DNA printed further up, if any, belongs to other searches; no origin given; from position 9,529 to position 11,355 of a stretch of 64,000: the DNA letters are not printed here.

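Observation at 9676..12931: Low-GC two-gene module: DUF262 (GmrSD-like) protein translationally coupled to an SMC/ABC-type ATPase; candidate unnamed defence system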

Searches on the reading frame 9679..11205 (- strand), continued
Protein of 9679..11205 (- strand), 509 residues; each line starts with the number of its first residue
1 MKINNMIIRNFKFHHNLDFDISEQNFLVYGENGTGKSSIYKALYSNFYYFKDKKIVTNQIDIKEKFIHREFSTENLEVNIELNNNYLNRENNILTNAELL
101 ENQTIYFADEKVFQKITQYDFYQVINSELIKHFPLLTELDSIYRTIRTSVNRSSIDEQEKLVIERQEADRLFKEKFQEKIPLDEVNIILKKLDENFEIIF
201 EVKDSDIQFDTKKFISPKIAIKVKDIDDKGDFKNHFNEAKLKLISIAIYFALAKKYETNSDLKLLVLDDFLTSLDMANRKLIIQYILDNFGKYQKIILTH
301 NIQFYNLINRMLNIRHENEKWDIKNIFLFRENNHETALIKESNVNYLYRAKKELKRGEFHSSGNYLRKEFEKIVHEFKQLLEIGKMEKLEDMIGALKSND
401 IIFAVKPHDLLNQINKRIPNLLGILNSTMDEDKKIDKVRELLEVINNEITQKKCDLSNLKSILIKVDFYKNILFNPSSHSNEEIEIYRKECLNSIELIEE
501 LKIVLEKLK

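Call 65: find_encoding_contigs(protein=P0061, flank=8000, max_places=1)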
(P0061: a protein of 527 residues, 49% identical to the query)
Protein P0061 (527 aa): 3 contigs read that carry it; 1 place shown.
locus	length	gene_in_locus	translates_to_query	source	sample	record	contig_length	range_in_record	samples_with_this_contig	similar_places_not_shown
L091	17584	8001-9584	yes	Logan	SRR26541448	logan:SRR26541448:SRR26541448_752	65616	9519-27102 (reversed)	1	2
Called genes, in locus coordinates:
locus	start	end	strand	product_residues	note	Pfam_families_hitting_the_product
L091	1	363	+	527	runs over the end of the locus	PF00221:Lyase_aromatic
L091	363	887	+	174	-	-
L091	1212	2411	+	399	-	PF00501:AMP-binding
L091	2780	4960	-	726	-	PF00656:Peptidase_C14, PF08308:PEGA (faint), PF03781:FGE-sulfatase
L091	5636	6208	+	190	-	PF19503:DUF6037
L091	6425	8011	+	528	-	PF03235:GmrSD_N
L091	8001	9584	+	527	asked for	PF02463:SMC_N, PF13476:AAA_23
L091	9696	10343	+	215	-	PF00872:Transposase_mut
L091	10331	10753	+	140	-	PF00872:Transposase_mut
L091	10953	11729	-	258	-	PF03548:LolA (weak)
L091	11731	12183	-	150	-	PF13279:4HBT_2, PF03061:4HBT (weak)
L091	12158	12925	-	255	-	PF01553:Acyltransferase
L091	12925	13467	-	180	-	-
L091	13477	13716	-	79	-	PF00550:PP-binding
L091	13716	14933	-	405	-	PF00109:ketoacyl-synt, PF02801:Ketoacyl-synt_C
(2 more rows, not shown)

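Call 66: find_encoding_contigs(protein=P0104, flank=8000, max_places=1)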
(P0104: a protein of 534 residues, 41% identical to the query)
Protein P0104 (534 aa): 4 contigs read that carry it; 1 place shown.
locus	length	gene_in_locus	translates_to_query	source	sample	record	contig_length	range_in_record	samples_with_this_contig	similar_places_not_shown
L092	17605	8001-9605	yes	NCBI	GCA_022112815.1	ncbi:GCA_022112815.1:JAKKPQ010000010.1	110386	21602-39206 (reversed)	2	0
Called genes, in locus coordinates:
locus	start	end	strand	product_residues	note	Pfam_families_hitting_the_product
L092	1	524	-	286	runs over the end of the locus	-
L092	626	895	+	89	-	-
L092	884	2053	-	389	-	PF06527:TniQ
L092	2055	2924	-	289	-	PF05621:TniB, PF01637:ATPase_2 (weak), PF13401:AAA_22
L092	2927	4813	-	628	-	PF09299:Mu-transpos_C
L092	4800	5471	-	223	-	PF08722:Tn7_TnsA-like_N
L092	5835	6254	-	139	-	-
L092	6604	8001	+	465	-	PF03235:GmrSD_N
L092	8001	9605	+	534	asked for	PF02463:SMC_N, PF13476:AAA_23 (faint), PF13514:AAA_27 (faint)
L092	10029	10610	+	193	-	PF00293:NUDIX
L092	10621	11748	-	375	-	PF05958:tRNA_U5-meth_tr, PF09445:Methyltransf_15 (weak)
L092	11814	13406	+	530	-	PF00270:DEAD (faint), PF22527:DEXQc_Suv3, PF00271:Helicase_C, PF12513:SUV3_C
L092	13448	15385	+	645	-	PF12796:Ank_2, PF13606:Ank_3 (faint), PF00023:Ank (faint), PF13637:Ank_4 (weak), PF12796:Ank_2, PF13857:Ank_5 (weak)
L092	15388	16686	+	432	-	PF00483:NTP_transferase, PF01128:IspD, PF12804:NTP_transf_3, PF00132:Hexapep (weak), PF14602:Hexapep_2 (weak)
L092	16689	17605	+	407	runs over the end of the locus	PF02441:Flavoprotein, PF04127:DFP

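Call 67: find_encoding_contigs(protein=P0037, flank=8000, max_places=1)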
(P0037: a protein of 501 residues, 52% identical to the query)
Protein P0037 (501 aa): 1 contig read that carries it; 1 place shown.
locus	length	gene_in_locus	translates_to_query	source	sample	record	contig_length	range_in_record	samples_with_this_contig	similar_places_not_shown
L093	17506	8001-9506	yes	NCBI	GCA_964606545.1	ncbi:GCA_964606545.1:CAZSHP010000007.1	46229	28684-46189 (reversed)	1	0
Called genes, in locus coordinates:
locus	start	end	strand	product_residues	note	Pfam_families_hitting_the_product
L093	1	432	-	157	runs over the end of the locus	?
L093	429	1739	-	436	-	PF00675:Peptidase_M16, PF05193:Peptidase_M16_C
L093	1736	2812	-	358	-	PF01180:DHO_dh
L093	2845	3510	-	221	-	PF03167:UDG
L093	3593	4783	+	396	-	PF14790:THDPS_N, PF14789:THDPS_M, PF14602:Hexapep_2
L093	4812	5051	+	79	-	-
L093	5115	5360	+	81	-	PF01479:S4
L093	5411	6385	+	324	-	PF00591:Glycos_transf_3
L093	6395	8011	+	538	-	PF03235:GmrSD_N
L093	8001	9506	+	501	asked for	PF02463:SMC_N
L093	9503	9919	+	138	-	PF02367:TsaE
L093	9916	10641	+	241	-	PF00005:ABC_tran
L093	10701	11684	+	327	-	PF00691:OmpA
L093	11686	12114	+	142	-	-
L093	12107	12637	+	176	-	PF00994:MoCF_biosynth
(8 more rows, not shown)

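Call 82: find_related_loci(query=A1, collection=viral_contigs, flank=8000)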
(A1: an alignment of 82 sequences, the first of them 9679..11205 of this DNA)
Query A1 (509 aa) in viral_contigs; peptide patterns used: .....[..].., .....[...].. (x = any residue, [..] = any of these).
104 stretches matched a pattern; 33 encode a relative of the query (tblastn E <= 1e-3); 33 distinct loci.
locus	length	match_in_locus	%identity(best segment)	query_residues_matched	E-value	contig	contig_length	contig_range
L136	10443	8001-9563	25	1-508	3e-22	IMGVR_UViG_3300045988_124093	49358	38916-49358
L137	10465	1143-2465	29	1-372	2e-19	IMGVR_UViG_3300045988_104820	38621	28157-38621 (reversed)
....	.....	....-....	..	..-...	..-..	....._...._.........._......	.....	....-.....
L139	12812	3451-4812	27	1-509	7e-17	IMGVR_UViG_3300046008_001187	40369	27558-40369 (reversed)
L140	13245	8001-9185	25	23-380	2e-16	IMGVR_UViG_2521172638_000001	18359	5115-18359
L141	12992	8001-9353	28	3-406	3e-16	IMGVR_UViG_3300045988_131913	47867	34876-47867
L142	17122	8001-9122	24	1-355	1e-14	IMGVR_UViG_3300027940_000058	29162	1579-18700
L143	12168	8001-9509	23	22-504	4e-11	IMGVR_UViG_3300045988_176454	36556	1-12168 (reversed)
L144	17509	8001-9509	23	22-504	4e-11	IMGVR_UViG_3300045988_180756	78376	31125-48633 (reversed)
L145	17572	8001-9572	25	2-504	1e-10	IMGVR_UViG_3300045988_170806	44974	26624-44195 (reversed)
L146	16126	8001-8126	48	1-42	1e-6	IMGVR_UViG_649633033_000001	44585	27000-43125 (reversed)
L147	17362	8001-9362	27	1-509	7e-17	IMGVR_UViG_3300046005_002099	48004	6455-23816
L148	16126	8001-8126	48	1-42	2e-6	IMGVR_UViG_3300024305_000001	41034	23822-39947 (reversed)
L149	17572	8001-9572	25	2-504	1e-10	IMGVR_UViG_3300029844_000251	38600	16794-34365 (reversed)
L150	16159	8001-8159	37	1-54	2e-5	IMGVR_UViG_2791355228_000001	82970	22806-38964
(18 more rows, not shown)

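Call 88: search_protein_families(library=pfam, proteins=[L060:6503-7993:+, L065:6760-7998:+, L087:6754-8004:+, L084:724-2130:+, L073:77-1969:+, L074:5730-7937:+, L077:5-2014:+, L054:30-2276:+, L072:5437-8004:+, L034:5626-8004:+], max_evalue=0.001)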
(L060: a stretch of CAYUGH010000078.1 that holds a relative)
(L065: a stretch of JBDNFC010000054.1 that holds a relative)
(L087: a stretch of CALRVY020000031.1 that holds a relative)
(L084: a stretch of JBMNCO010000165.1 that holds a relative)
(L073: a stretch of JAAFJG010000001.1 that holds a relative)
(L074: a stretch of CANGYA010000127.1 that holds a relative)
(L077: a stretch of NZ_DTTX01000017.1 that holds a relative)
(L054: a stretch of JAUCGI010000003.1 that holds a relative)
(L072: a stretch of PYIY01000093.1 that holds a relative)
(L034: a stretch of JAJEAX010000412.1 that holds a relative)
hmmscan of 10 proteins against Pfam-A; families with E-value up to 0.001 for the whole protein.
L060:6503-7993:+ (496 aa): 4 families
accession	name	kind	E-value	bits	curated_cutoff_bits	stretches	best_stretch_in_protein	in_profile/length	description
PF04326.19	SLFN_AlbA_2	-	6.3e-21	75.5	25.3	1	17-126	1-117/118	Schlafen, AlbA_2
PF13749.12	HATPase_c_4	-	7.5e-15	55.1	26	1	300-386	2-89/89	Putative ATP-dependent DNA helicase recG C-terminal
PF08279.18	HTH_11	-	7.7e-05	22.9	25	1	433-476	4-49/55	HTH domain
PF01022.26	HTH_5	-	0.00017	21.8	22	1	430-474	3-46/47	Bacterial regulatory protein, arsR family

L065:6760-7998:+ (412 aa): 1 family
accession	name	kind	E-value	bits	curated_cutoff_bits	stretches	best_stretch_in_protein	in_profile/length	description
PF12950.13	TaqI_C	-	2e-16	60.8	26.5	1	121-288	1-118/118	TaqI-like C-terminal specificity domain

L087:6754-8004:+ (416 aa): 1 family
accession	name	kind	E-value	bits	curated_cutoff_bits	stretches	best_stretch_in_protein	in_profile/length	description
PF10117.15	McrBC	-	4.6e-30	105.1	23.9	1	58-352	15-305/318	McrBC 5-methylcytosine restriction system component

L084:724-2130:+ (468 aa): 3 families
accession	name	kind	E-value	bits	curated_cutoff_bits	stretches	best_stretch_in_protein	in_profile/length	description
PF13749.12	HATPase_c_4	-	2.5e-28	98.4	26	1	290-375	1-88/89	Putative ATP-dependent DNA helicase recG C-terminal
PF21247.3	Fic-like_C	-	6.1e-28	96.9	27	1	397-460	1-64/64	Filamentation induced by cAMP protein Fic-like, C-terminal domain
PF04326.19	SLFN_AlbA_2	-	5.7e-23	82.1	25.3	1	11-127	1-117/118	Schlafen, AlbA_2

L073:77-1969:+ (630 aa): 3 families
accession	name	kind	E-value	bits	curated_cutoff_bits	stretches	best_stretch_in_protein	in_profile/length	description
PF07669.17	Eco57I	-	1.9e-32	113.1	25.3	1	66-219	33-171/171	Eco57I restriction-modification methylase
PF02384.22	N6_Mtase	-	4.5e-10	39.8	20.4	1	123-249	122-249/311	N-6 DNA Methylase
PF12950.13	TaqI_C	-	5e-10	40.1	26.5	1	336-477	1-94/118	TaqI-like C-terminal specificity domain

L074:5730-7937:+ (735 aa): 4 families
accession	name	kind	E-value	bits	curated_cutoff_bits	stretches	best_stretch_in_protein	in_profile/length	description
PF07669.17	Eco57I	-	6.9e-32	111.3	25.3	1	105-343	2-171/171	Eco57I restriction-modification methylase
PF12950.13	TaqI_C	-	2.6e-16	60.4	26.5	1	456-615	2-118/118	TaqI-like C-terminal specificity domain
PF02384.22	N6_Mtase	-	3.2e-12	46.8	20.4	1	12-133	9-107/311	N-6 DNA Methylase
PF20473.4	MmeI_Mtase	-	2.4e-07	30.6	27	1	51-133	12-92/259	MmeI, DNA-methyltransferase domain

L077:5-2014:+ (669 aa): 2 families
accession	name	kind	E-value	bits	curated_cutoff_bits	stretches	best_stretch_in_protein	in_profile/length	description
PF07669.17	Eco57I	-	2.8e-31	109.3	25.3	1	130-269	36-171/171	Eco57I restriction-modification methylase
PF12950.13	TaqI_C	-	2.7e-11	44.2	26.5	1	385-522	1-100/118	TaqI-like C-terminal specificity domain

L054:30-2276:+ (748 aa): 3 families
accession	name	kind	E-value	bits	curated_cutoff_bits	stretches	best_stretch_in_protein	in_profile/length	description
PF07669.17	Eco57I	-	5.8e-36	124.6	25.3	1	99-342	1-171/171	Eco57I restriction-modification methylase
PF12950.13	TaqI_C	-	4.5e-14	53.2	26.5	1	462-623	1-118/118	TaqI-like C-terminal specificity domain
PF20473.4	MmeI_Mtase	-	9.3e-09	35.3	27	0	17-141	12-105/259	MmeI, DNA-methyltransferase domain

L072:5437-8004:+ (855 aa): 27 families (the best 25 are shown)
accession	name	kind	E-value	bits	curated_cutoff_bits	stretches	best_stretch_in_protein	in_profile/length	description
PF00515.34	TPR_1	-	1.3e-122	395.6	27.8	12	373-405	2-34/34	Tetratricopeptide repeat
PF13414.12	TPR_11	-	4.5e-105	343.6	26.8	11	41-77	3-39/42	TPR repeat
PF07719.23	TPR_2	-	4e-95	304.6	27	10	67-99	2-34/34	Tetratricopeptide repeat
PF13181.12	TPR_8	-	3.2e-82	264.2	25.7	9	373-405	2-34/34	Tetratricopeptide repeat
PF13431.12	TPR_17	-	3.9e-74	239.2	24.4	8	361-391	2-32/34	Tetratricopeptide repeat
PF13432.12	TPR_16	-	2.2e-47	159.5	32.7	5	208-265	3-60/65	Tetratricopeptide repeat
PF13424.12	TPR_12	-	4.7e-42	142.5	30.1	4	67-130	4-75/77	Tetratricopeptide repeat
PF13371.12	TPR_9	-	1.3e-31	108.9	35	2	346-405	3-62/73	Tetratricopeptide repeat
PF13428.12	TPR_14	-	1.4e-25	87.6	23.5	0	304-345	1-42/44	Tetratricopeptide repeat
PF14559.12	TPR_19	-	1.5e-23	83.3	25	1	386-441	5-60/68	Tetratricopeptide repeat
PF13374.12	TPR_10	-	2.9e-22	78.4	27.5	0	202-231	2-31/42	Tetratricopeptide repeat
PF13176.12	TPR_7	-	9e-20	69.5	27.9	0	376-405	3-32/36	Tetratricopeptide repeat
PF10516.15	SHNi-TPR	-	5.2e-19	67.9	21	0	316-333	13-30/38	SHNi-TPR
PF13174.12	TPR_6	-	3.6e-17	62.2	26.3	0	203-230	1-28/33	Tetratricopeptide repeat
PF12950.13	TaqI_C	-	6.4e-16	59.1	26.5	1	586-730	1-118/118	TaqI-like C-terminal specificity domain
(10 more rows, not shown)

L034:5626-8004:+ (792 aa): 22 families
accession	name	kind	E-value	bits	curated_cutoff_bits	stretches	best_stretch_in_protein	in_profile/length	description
PF00515.34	TPR_1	-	4.7e-59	194.4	27.8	6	225-257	2-34/34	Tetratricopeptide repeat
PF13414.12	TPR_11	-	2.5e-54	181.1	26.8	6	231-268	1-38/42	TPR repeat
PF07719.23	TPR_2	-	6.7e-47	154.2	27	6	225-257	2-34/34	Tetratricopeptide repeat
PF13181.12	TPR_8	-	2.5e-39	130.5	25.7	5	225-257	2-34/34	Tetratricopeptide repeat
PF13431.12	TPR_17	-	3.6e-39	130.2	24.4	5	247-278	2-33/34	Tetratricopeptide repeat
PF13432.12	TPR_16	-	3.1e-25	88.7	32.7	3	228-290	1-63/65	Tetratricopeptide repeat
PF13424.12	TPR_12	-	2.2e-20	73.1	30.1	3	226-287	5-74/77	Tetratricopeptide repeat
PF13371.12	TPR_9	-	1.6e-19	70.1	35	2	334-384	3-53/73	Tetratricopeptide repeat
PF13676.11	TIR_2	-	4.6e-18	66.3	28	1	7-111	1-105/122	TIR domain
PF12950.13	TaqI_C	-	8e-16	58.8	26.5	1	523-667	1-118/118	TaqI-like C-terminal specificity domain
PF13428.12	TPR_14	-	7e-14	51.4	23.5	0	160-197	5-42/44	Tetratricopeptide repeat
PF13174.12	TPR_6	-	1.6e-12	47.6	26.3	0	225-256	1-32/33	Tetratricopeptide repeat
PF14559.12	TPR_19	-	8.3e-12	45.7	25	0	203-258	4-59/68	Tetratricopeptide repeat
PF24575.1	TPR_Slam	-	3.4e-09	37.5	35.2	0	188-224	45-81/104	Surface lipoprotein assembly modifier, N-terminal TPR repeats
PF23914.1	TPR_CcmH_CycH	-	9.3e-08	32.5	42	1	163-257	57-154/158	Cytochrome c-type biogenesis protein H TPR domain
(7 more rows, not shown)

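Call 99: search_dna_similar(query=window:9679-11205:-, collection=plasmids, mode=protein, max_evalue=1e-8, max_rows=15)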
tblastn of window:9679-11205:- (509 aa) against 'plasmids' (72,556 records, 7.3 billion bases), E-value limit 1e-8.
Records with a match: 2; places in all: 2; records where one place covers at least 80% of the query: 0.
Best place of each record, by identity: <60% 2.
By first word of the organism name: Nostoc 1; Prevotella 1.
By predicted mobility (MOB-suite, as given by PLSDB): conjugative 1; non-mobilizable 1.
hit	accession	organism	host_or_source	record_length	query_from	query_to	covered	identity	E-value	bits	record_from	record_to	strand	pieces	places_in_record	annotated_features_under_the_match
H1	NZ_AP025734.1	Nostoc cf. commune SO-36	-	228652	236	384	29%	34.2%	9e-13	79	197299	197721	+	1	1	AAA family ATPase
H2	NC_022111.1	Prevotella sp. oral taxon 299 str. F0039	Homo sapiens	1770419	236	374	27%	32.4%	9e-11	72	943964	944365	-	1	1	none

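Call 100: search_dna_similar(query=window:9679-11205:-, collection=phages, mode=protein, max_evalue=1e-8, max_rows=10)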
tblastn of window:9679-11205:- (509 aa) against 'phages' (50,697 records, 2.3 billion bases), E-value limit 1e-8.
No match.

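Call 101: get_annotated_region(hit=H1, flank=6000)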
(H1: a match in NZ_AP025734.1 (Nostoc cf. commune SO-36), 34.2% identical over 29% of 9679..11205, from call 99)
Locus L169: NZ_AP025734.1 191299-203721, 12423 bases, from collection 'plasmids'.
description: Nostoc cf. commune SO-36 plasmid pANSO36B, complete sequence
organism: Nostoc cf. commune SO-36 (NCBI taxid 449208)
taxonomy: Bacteria; Cyanobacteriota; Cyanophyceae; Nostocales; Nostocaceae; Nostoc; Nostoc commune; Nostoc cf. commune SO-36
host: -; source: -; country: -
typing (MOB-suite, as given by PLSDB): conjugative; relaxase MOBP; mating-pair formation MPF_T
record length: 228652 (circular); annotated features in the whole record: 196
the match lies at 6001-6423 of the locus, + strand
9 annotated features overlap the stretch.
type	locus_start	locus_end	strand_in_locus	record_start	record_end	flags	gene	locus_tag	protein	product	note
CDS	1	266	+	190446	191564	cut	-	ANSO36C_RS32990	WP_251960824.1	hypothetical protein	-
CDS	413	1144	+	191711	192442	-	-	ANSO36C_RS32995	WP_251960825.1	hypothetical protein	-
CDS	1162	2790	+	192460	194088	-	-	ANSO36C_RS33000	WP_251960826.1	TrbI/VirB10 family protein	-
CDS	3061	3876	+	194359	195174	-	-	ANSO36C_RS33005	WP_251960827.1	hypothetical protein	-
CDS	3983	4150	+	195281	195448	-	-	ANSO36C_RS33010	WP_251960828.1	hypothetical protein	-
CDS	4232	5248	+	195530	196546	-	-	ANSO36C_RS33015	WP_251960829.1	TaqI-like C-terminal specificity domain-containing protein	-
CDS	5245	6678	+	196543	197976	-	-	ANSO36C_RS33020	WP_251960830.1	AAA family ATPase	-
CDS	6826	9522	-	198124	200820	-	-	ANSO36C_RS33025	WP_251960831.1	ATP-binding protein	-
CDS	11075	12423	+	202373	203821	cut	-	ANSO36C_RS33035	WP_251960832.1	AAA family ATPase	-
